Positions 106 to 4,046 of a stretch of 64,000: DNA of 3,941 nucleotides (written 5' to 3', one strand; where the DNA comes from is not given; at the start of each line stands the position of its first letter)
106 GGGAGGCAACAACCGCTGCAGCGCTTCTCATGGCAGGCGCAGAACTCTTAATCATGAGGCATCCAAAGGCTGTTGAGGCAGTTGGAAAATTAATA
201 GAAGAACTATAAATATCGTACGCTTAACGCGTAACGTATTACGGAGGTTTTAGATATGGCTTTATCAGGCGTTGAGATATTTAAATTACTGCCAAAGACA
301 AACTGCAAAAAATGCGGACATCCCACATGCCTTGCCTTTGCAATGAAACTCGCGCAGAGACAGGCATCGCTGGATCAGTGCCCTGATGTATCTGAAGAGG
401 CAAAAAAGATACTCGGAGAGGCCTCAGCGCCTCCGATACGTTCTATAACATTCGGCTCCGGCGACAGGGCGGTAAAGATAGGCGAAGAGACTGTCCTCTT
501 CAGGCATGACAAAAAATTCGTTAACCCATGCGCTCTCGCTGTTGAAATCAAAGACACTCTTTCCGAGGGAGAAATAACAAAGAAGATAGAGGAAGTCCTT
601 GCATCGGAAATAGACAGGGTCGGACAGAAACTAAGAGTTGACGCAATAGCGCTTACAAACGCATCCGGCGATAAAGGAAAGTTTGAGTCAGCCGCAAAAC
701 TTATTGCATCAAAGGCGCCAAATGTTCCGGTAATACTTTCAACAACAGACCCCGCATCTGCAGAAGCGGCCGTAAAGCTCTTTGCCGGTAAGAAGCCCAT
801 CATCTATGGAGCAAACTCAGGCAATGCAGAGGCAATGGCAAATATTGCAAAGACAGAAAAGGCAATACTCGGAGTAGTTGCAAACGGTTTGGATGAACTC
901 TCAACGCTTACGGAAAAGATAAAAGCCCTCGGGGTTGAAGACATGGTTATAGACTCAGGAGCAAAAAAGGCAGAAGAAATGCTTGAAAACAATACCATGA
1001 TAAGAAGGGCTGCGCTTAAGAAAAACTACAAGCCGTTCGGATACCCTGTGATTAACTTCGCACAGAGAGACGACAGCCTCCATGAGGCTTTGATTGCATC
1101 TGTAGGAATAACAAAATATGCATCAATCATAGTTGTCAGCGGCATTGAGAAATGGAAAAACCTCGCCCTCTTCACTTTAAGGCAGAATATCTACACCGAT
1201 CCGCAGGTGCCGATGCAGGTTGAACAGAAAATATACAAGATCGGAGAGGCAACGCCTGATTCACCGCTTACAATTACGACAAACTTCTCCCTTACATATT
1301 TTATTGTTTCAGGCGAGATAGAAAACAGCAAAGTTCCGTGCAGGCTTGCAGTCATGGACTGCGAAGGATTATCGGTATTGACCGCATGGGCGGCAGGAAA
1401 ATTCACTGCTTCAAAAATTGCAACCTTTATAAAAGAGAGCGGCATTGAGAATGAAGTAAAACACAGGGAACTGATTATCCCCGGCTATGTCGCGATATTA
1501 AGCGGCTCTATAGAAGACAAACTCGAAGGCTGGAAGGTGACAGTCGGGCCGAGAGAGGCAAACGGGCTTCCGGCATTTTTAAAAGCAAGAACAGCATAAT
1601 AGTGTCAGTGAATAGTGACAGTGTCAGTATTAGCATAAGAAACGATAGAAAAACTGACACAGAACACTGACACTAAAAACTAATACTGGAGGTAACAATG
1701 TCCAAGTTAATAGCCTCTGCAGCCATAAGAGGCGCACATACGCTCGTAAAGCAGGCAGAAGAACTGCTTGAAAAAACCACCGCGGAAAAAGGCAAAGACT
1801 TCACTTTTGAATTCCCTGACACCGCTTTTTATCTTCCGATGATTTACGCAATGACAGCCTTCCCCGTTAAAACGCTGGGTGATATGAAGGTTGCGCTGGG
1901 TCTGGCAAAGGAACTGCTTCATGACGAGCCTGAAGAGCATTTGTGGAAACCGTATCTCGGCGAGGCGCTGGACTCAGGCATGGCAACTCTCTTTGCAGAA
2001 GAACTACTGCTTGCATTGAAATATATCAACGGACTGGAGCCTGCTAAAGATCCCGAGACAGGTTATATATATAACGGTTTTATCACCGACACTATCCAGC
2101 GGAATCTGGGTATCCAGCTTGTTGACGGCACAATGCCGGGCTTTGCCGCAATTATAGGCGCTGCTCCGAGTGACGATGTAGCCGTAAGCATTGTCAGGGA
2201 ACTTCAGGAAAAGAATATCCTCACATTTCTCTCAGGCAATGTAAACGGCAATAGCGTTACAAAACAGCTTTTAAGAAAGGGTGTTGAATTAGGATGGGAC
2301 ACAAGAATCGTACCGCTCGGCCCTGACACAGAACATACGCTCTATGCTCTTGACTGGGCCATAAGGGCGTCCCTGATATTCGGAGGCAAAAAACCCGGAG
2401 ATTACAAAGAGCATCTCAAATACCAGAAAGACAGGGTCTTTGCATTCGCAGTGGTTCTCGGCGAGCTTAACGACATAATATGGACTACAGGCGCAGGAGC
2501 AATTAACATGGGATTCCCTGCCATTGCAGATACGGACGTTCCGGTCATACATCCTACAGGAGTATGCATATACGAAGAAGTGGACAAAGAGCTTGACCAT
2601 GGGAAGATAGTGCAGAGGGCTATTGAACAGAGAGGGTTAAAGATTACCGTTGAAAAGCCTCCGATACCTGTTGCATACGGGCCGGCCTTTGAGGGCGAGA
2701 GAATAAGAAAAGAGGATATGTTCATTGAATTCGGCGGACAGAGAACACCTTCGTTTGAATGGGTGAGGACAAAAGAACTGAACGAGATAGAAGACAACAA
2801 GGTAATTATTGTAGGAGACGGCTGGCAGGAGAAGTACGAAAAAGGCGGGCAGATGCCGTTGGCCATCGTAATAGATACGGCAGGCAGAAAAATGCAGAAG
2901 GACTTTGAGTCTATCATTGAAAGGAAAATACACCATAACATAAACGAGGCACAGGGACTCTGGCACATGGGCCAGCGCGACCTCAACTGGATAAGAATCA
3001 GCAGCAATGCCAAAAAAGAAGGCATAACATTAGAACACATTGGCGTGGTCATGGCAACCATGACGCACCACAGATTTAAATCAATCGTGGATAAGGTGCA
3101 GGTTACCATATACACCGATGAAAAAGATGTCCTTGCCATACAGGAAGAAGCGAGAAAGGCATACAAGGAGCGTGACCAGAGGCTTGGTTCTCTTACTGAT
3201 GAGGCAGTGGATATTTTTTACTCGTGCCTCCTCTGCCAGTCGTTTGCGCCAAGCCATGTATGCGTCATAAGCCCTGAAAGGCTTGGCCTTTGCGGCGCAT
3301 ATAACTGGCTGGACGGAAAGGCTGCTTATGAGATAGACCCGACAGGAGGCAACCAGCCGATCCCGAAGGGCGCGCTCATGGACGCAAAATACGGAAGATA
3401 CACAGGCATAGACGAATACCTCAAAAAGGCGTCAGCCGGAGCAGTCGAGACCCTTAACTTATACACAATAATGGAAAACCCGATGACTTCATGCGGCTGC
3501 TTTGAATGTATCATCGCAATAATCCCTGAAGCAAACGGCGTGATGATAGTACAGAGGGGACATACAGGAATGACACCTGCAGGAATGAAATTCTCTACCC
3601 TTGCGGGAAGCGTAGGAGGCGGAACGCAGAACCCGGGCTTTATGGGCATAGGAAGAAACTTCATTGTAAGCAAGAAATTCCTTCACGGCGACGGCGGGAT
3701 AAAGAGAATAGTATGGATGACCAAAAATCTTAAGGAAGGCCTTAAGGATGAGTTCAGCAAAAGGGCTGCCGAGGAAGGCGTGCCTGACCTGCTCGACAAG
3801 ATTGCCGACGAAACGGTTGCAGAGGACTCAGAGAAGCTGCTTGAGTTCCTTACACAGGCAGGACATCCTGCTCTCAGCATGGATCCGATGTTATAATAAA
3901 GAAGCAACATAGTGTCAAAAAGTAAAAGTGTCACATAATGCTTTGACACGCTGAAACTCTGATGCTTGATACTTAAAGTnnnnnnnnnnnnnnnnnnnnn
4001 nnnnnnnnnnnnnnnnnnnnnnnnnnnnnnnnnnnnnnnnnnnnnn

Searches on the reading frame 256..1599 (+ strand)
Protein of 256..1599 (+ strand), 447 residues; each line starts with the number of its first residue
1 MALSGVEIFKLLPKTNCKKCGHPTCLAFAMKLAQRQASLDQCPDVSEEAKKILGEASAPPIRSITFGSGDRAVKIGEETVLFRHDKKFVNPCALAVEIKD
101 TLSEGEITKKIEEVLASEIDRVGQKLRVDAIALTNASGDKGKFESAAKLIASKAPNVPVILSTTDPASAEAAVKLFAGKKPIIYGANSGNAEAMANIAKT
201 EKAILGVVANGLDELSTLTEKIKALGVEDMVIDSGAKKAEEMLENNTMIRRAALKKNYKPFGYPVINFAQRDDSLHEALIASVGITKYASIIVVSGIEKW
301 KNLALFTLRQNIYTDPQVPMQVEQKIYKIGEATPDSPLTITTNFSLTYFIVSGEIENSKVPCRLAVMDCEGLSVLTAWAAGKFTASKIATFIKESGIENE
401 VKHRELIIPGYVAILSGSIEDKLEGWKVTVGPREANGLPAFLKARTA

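Call 7: search_protein_families(library=pfam, proteins=[window:256-1599:+], max_evalue=0.001)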
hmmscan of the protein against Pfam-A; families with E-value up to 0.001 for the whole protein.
window:256-1599:+ (447 aa): 2 families
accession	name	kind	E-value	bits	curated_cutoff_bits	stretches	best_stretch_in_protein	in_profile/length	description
PF03599.22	CdhD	-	8.6e-100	334.6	24.8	1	64-441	2-386/387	CO dehydrogenase/acetyl-CoA synthase delta subunit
PF04060.18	FeS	-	4.5e-14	52.3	23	1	12-43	1-32/33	Putative Fe-S cluster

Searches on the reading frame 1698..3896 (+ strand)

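Call 7: search_protein_families(library=pfam, proteins=[window:1698-3896:+], max_evalue=0.001)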
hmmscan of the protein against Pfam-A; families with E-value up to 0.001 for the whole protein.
window:1698-3896:+ (732 aa): 3 families
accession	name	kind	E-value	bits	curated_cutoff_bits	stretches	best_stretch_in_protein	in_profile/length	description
PF19436.4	ACS_CODH_B_C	-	9.8e-123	408.9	25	1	489-732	1-245/245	ACS/CODH beta subunit C-terminal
PF03598.20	CdhC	-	8e-62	208.1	24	1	323-478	1-155/155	CO dehydrogenase/acetyl-CoA synthase complex beta subunit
PF18537.6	CODH_A_N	-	1.4e-26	92.7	32.2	1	21-110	1-83/83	Carbon monoxide dehydrogenase subunit alpha N-terminal domain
